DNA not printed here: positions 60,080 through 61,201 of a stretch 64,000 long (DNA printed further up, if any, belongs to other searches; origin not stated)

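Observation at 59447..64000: Six-gene ECF sigma operon with every junction overlapping: sigma - polytopic zf-HC2 anti-sigma - ABC ATPase - ABC-2 permease - membrane protein - S41 peptidase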

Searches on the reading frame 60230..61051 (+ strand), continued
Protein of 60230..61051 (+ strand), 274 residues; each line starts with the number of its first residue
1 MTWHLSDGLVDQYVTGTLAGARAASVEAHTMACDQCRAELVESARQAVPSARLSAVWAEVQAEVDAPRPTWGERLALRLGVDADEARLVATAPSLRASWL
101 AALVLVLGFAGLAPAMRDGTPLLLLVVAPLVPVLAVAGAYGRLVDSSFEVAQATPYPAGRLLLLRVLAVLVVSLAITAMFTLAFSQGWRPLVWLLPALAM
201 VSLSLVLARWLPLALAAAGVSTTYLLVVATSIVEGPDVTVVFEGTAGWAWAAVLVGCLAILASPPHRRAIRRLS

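Call 79: search_protein_families(library=pfam, proteins=[L004:13213-14661:+, L010:3366-4811:+, L011:11853-13280:+, L012:14743-16554:+, L014:9737-11194:+, L018:13279-14724:+, L018:14778-15578:+, L022:13761-14654:+, L024:13224-14681:+], max_evalue=0.001)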
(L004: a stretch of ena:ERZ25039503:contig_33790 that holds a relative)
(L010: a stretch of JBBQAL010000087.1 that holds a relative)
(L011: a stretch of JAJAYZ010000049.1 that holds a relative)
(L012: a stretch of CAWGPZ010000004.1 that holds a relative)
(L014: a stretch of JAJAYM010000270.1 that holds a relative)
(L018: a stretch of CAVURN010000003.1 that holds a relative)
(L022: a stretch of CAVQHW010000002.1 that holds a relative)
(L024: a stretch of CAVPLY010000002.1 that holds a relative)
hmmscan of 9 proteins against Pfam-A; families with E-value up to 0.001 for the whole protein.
L004:13213-14661:+ (483 aa): 3 families
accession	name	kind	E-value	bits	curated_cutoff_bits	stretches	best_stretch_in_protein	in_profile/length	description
PF00282.25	Pyridoxal_deC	-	8.7e-49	166.7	27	1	109-413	76-374/375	Pyridoxal-dependent decarboxylase conserved domain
PF01212.27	Beta_elim_lyase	-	8.2e-06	25.8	27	1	167-266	79-171/288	Beta-eliminating lyase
PF00266.25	Aminotran_5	-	3e-05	23.6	21.5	1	197-311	115-216/371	Aminotransferase class-V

L010:3366-4811:+ (482 aa): 3 families
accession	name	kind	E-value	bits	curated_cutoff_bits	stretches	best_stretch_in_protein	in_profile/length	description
PF00282.25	Pyridoxal_deC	-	6.1e-50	170.5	27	1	109-413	76-374/375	Pyridoxal-dependent decarboxylase conserved domain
PF00266.25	Aminotran_5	-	1.7e-05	24.5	21.5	1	195-310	113-215/371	Aminotransferase class-V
PF01212.27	Beta_elim_lyase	-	0.00011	22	27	1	172-265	79-170/288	Beta-eliminating lyase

L011:11853-13280:+ (476 aa): 1 family
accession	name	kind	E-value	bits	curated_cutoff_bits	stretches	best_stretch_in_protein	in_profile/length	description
PF03577.20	Peptidase_C69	-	2.2e-16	60.3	23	1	109-243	102-232/402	Peptidase family C69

L012:14743-16554:+ (604 aa): 4 families
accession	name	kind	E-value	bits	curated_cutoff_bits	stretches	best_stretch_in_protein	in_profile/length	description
PF01436.27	NHL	-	2.9e-12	46.4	20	0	403-430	1-28/28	NHL repeat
PF13905.12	Thioredoxin_8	-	4.8e-12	46.5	27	1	30-124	1-94/94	Thioredoxin-like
PF00578.27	AhpC-TSA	-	1.7e-09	38.1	26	1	7-126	5-123/124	AhpC/TSA family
PF08534.16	Redoxin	-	4.5e-06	27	26.6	1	17-131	15-135/148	Redoxin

L014:9737-11194:+ (486 aa): 3 families
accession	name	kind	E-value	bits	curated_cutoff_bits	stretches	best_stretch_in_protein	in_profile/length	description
PF00282.25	Pyridoxal_deC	-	3.4e-49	168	27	1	110-413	77-374/375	Pyridoxal-dependent decarboxylase conserved domain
PF00266.25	Aminotran_5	-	7.1e-06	25.7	21.5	1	196-310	114-215/371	Aminotransferase class-V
PF01212.27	Beta_elim_lyase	-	0.00019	21.3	27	1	174-265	74-170/288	Beta-eliminating lyase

L018:13279-14724:+ (482 aa): 3 families
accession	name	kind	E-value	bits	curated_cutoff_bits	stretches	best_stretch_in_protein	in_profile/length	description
PF00282.25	Pyridoxal_deC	-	6.2e-48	163.9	27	1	109-414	76-375/375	Pyridoxal-dependent decarboxylase conserved domain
PF01212.27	Beta_elim_lyase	-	7.6e-06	25.9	27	1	173-395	73-268/288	Beta-eliminating lyase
PF00266.25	Aminotran_5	-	4.7e-05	23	21.5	1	196-270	114-182/371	Aminotransferase class-V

L018:14778-15578:+ (267 aa): 2 families
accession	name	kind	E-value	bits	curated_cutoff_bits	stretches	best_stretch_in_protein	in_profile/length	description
PF12697.13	Abhydrolase_6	-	2.6e-19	71.2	26.3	1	34-256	1-214/217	Alpha/beta hydrolase family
PF00561.26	Abhydrolase_1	-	5.6e-07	29.9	25.8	1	33-137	2-108/245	alpha/beta hydrolase fold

L022:13761-14654:+ (298 aa): 4 families
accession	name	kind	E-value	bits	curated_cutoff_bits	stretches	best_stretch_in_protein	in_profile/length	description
PF00282.25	Pyridoxal_deC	-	1.5e-34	119.8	27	1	10-230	167-374/375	Pyridoxal-dependent decarboxylase conserved domain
PF00266.25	Aminotran_5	-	3.7e-06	26.6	21.5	1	14-86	115-181/371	Aminotransferase class-V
PF01212.27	Beta_elim_lyase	-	7.6e-06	25.9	27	1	10-119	93-206/288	Beta-eliminating lyase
PF00155.27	Aminotran_1_2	-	0.00082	19.1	19.7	0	12-84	112-189/361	Aminotransferase class I and II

L024:13224-14681:+ (486 aa): 3 families
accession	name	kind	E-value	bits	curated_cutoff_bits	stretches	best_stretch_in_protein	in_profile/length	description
PF00282.25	Pyridoxal_deC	-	2.1e-48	165.4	27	1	108-413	76-375/375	Pyridoxal-dependent decarboxylase conserved domain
PF00266.25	Aminotran_5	-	3.4e-05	23.4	21.5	1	195-309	114-215/371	Aminotransferase class-V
PF01212.27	Beta_elim_lyase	-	0.00028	20.7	27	1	173-265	74-171/288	Beta-eliminating lyase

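Call 103: fold_search(model_id=the predicted structure, library=pdb)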
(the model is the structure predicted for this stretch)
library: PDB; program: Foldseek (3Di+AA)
matches with E <= 10: 61; with E <= 0.001: 0
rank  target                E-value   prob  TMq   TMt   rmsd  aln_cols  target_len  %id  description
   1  2z2s_H                1.5e+00  0.95  0.15  0.22   6.8        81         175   27  Crystal Structure of Rhodobacter sphaeroides SigE in complex with the anti-sigma ChrR (released 2008-02-05)
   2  8ce1_B                1.8e+00  0.35  0.33  0.38   9.1       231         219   20  Cytochrome c maturation complex CcmABCD (released 2023-09-06)
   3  2z2s_D                2.2e+00  0.87  0.15  0.22   6.8        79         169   28  Crystal Structure of Rhodobacter sphaeroides SigE in complex with the anti-sigma ChrR (released 2008-02-05)
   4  2z2s_B                2.7e+00  0.89  0.15  0.22   6.6        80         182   30  Crystal Structure of Rhodobacter sphaeroides SigE in complex with the anti-sigma ChrR (released 2008-02-05)
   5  2z2s_F                3.0e+00  0.84  0.15  0.23   6.8        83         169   30  Crystal Structure of Rhodobacter sphaeroides SigE in complex with the anti-sigma ChrR (released 2008-02-05)
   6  8frp_F                3.0e+00  0.20  0.28  0.33  10.0       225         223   17  Acinetobacter baylyi LptB2FGC (released 2024-01-03)
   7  2q1z_MODEL_1_B        3.1e+00  0.85  0.19  0.27  13.0        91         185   27  Crystal Structure of Rhodobacter sphaeroides SigE in complex with the anti-sigma ChrR (released 2007-09-18)
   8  9luc_A                3.1e+00  0.06  0.16  0.18  30.8       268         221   12  The chimeric flagellar motor complex between MotA1B1 from Paenibacillus sp. TCA20 and MotAB from E.coli, state 3 (released 2025-04-09)
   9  9m7u_A                3.3e+00  0.06  0.17  0.15  20.8       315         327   10  At S1+tRNA trimer (released 2026-03-18)
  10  8u7y_A                3.4e+00  0.08  0.18  0.11  13.1       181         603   20  Structural Basis of Human NOX5 Activation (released 2024-04-24)
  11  6mi7_G                3.6e+00  0.28  0.34  0.38   8.1       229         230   15  Nucleotide-free Cryo-EM Structure of E.coli LptB2FGC (released 2019-04-03)
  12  7wld_G                3.7e+00  0.06  0.17  0.10  13.5       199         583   16  Cryo-EM structure of the human glycosylphosphatidylinositol transamidase complex at 2.53 Angstrom resolution (released 2022-04-27)
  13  6oh3                  4.1e+00  0.07  0.19  0.17  19.6       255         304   12  X-ray crystal structure of the mouse CMP-sialic acid transporter in complex with CMP-sialic acid, by lipidic cubic phase (released 2019-04-24)
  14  7nmz_AA               5.3e+00  0.07  0.19  0.21  21.1       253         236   11  Structure of 14-3-3 eta in complex with Nedd4-2(335-455) containing two 14-3-3 binding motifs Ser342 and Ser448 (released 2021-07-21)
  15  9fs4_A                5.5e+00  0.06  0.19  0.21  21.6       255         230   11  Crystal structure of 14-3-3 sigma in complex with Tau pS214 peptide and covalent stabilizer LD12 (released 2025-07-02)
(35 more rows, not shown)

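Call 104: search_protein_families(library=pfam, alignment_id=A5, max_evalue=1)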
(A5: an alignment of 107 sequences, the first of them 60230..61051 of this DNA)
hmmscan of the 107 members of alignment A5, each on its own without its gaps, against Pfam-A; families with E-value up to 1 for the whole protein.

A. member 1, window:60230-61051:+ (274 aa): 1 family
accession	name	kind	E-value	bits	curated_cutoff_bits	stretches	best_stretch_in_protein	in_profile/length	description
PF13490.11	zf-HC2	-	0.00057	20.4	22.2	1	9-37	7-35/35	Putative zinc-finger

B. families by the number of members that match (of 107 scanned): 35 families (the first 25 are shown)
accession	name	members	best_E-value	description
PF13490.11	zf-HC2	104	8.3e-09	Putative zinc-finger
PF09843.14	DUF2070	5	0.024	Predicted membrane protein (DUF2070)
PF19955.5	EAD1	2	0.019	Effector-associated domain 1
PF04144.18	SCAMP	2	0.07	SCAMP family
PF05077.17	DUF678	2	0.096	Protein of unknown function (DUF678)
PF01569.27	PAP2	2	0.1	PAP2 superfamily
PF05684.17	DUF819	1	0.0018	Protein of unknown function (DUF819)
PF23752.1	Beta-prop_WDR11_2nd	1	0.029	WDR11 second beta-propeller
PF10338.15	YBL028C_N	1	0.065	YBL028C ribosome biogenesis factor, N-terminal domain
PF08105.16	Antimicrobial10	1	0.068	Metchnikowin family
PF03966.22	Trm112p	1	0.086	Trm112p-like protein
PF18256.6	HscB_4_cys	1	0.086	Co-chaperone HscB tetracysteine metal binding motif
PF11998.13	DUF3493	1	0.12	Low psii accumulation1 / Rep27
PF06611.17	DUF1145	1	0.12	Protein of unknown function (DUF1145)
PF07048.16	DUF1331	1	0.14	Protein of unknown function (DUF1331)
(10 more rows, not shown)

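Call 111: find_encoding_contigs(protein=P0104, flank=6000, max_places=1)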
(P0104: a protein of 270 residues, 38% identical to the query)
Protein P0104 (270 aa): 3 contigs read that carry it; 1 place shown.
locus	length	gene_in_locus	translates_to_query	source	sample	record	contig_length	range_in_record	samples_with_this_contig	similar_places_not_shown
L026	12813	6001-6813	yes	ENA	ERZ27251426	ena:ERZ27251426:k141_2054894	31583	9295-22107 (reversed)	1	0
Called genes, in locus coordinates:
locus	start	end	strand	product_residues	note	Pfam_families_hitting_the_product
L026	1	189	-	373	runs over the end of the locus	PF00535:Glycos_transf_2, PF13641:Glyco_tranf_2_3, PF13506:Glyco_transf_21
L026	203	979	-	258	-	PF04240:Caroten_synth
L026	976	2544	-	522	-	PF00070:Pyr_redox (faint), PF01266:DAO (weak), PF01593:Amino_oxidase, PF01946:Thi4 (faint), PF07992:Pyr_redox_2 (faint), PF12831:FAD_oxidored (weak), PF13450:NAD_binding_8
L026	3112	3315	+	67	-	PF11387:DUF2795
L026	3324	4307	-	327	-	PF05448:AXE1 (faint)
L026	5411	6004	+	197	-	PF07638:Sigma70_ECF (weak), PF04542:Sigma70_r2, PF08281:Sigma70_r4_2, PF04545:Sigma70_r4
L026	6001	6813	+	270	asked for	PF13490:zf-HC2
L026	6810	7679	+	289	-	PF00005:ABC_tran, PF13304:AAA_21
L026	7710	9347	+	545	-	-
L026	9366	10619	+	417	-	PF01547:SBP_bac_1, PF13416:SBP_bac_8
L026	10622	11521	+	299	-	PF00528:BPD_transp_1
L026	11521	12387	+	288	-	PF00528:BPD_transp_1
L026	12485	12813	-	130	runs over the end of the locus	-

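Call 112: find_encoding_contigs(protein=P0100, flank=6000, max_places=1)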
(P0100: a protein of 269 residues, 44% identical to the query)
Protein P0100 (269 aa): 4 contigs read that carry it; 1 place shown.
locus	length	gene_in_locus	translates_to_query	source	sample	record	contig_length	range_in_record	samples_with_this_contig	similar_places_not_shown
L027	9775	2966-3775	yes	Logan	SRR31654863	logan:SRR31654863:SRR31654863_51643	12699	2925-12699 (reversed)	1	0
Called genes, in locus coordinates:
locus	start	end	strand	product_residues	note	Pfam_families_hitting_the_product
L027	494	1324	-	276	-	-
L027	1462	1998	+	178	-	-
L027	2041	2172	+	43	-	-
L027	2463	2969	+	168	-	PF07638:Sigma70_ECF (faint), PF04542:Sigma70_r2, PF08281:Sigma70_r4_2, PF04545:Sigma70_r4 (weak)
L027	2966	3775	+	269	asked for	-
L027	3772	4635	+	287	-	PF00005:ABC_tran, PF02463:SMC_N (faint), PF13476:AAA_23 (weak), PF13304:AAA_21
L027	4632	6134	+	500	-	-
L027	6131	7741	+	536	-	-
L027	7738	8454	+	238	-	-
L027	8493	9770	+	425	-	PF08309:LVIVD (faint)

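Call 113: find_encoding_contigs(protein=P0082, flank=6000, max_places=1)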
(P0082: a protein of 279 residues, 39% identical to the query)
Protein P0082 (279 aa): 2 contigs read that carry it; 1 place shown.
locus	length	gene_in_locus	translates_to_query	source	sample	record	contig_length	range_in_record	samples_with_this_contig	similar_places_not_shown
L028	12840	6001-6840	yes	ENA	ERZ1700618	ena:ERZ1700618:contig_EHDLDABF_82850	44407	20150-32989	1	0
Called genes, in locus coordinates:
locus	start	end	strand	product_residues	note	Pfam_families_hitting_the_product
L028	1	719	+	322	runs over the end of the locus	PF08279:HTH_11, PF19187:HTH_PafC (weak), PF13280:WYL, PF25583:WCX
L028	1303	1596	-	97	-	-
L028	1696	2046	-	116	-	-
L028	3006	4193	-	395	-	-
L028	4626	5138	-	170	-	-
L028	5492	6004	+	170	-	PF04542:Sigma70_r2, PF13384:HTH_23 (faint), PF08281:Sigma70_r4_2, PF04545:Sigma70_r4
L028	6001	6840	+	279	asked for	-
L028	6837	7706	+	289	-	PF02463:SMC_N (faint), PF13476:AAA_23 (weak), PF00005:ABC_tran, PF13304:AAA_21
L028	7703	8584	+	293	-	-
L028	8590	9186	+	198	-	-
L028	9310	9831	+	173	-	PF00196:GerE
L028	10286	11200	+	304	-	PF01544:CorA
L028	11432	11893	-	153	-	PF00583:Acetyltransf_1, PF13673:Acetyltransf_10 (weak), PF13508:Acetyltransf_7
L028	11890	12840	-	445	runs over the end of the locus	PF07690:MFS_1, PF00083:Sugar_tr, PF07690:MFS_1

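Call 122: search_protein_families(library=ncbifam, proteins=[L012:8620-9390:+], max_evalue=0.001)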
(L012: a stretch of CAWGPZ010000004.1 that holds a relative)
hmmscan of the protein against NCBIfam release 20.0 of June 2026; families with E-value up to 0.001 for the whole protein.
L012:8620-9390:+ (257 aa): 74 families (the best 25 are shown)
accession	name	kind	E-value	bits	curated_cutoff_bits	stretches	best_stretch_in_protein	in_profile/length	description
NF007229.0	PRK09647.1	equivalog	4.8e-20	71.8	265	1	17-181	59-211/220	RNA polymerase sigma factor SigE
NF009192.0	PRK12540.1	equivalog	7.7e-19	68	307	1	10-173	13-160/182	RNA polymerase sigma factor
NF007223.0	PRK09641.1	equivalog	1.1e-18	67.8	209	1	19-171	35-183/187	RNA polymerase sigma factor SigW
NF009164.0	PRK12511.1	equivalog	1.6e-18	66.9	185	1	11-170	13-157/182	RNA polymerase sigma factor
NF008888.0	PRK11922.1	equivalog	1.7e-18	67.1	204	1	15-174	43-198/231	RNA polymerase sigma factor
NF004113.0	PRK05602.1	equivalog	6.7e-18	65.1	208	1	11-178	54-207/211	RNA polymerase sigma factor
NF009185.0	PRK12533.1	equivalog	1e-17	64.5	248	1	18-182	45-203/231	RNA polymerase sigma factor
NF009166.1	PRK12513.1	equivalog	1.3e-17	64.2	206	1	14-174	34-188/193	RNA polymerase sigma factor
TIGR02937.1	sigma70-ECF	superfamily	1.6e-17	63.7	42.9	1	8-171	7-164/165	sigma-70 family RNA polymerase sigma factor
TIGR02983.1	SigE-fam_strep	subfamily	2.1e-17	63.5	141.55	1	9-172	13-158/162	SigE family RNA polymerase sigma factor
NF007225.0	PRK09643.1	equivalog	9e-17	61.4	190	1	15-181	40-191/204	RNA polymerase sigma factor SigM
TIGR02950.1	SigM_subfam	subfamily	4.6e-16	59.1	147.95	1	14-169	12-155/159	RNA polymerase sigma factor, SigM family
TIGR02948.1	SigW_bacill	equivalog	1.1e-15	58.2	243.1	1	19-169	35-181/187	RNA polymerase sigma factor SigW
TIGR02959.1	SigZ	equivalog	1.6e-15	57.3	168.65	1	16-173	9-149/170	RNA polymerase sigma factor SigZ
NF009176.0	PRK12524.1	equivalog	5.8e-15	55.6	264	1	12-174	36-186/196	RNA polymerase sigma factor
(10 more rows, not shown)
